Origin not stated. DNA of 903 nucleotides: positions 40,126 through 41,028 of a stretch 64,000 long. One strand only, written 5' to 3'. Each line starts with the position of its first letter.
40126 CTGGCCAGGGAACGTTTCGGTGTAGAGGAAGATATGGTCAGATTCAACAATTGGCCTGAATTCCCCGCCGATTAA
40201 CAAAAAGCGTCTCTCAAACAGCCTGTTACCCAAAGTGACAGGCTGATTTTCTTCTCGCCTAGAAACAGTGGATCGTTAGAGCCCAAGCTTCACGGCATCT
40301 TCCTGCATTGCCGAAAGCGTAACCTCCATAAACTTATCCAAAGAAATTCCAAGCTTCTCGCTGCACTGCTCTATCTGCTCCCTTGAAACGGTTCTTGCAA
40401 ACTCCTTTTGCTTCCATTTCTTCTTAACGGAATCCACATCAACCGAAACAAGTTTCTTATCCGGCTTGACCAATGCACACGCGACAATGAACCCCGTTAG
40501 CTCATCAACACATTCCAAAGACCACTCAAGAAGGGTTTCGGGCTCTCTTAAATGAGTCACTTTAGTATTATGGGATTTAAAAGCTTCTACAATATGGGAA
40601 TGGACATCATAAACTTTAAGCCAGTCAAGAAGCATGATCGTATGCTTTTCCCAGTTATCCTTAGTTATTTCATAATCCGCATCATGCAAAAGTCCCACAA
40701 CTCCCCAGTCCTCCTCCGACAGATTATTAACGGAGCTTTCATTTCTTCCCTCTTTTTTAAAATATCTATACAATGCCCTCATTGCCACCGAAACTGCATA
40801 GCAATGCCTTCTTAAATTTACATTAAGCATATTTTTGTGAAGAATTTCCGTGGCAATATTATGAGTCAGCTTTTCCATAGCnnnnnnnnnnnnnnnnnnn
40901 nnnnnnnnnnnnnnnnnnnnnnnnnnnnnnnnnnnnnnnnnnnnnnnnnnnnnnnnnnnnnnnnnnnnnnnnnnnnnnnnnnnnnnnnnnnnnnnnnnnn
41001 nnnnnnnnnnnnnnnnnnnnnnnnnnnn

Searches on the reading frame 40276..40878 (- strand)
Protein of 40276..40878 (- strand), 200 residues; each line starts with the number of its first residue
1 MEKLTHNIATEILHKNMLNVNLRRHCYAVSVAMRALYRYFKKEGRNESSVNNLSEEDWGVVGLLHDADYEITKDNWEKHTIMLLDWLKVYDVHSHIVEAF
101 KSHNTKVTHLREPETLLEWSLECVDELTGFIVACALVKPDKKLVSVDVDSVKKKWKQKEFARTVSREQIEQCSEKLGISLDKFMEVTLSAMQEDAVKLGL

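Call 10: search_protein_families(library=ncbifam, proteins=[window:40276-40878:-])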
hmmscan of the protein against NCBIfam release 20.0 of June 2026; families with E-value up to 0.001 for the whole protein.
window:40276-40878:- (200 aa): 0 families

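Call 11: search_protein_families(library=pfam, proteins=[window:40276-40878:-])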
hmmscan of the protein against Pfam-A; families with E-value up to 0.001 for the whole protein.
window:40276-40878:- (200 aa): 1 family
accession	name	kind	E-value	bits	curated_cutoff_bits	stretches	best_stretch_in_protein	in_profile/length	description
PF11042.13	DUF2750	-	0.00011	22.6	27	1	155-199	38-81/102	Protein of unknown function (DUF2750)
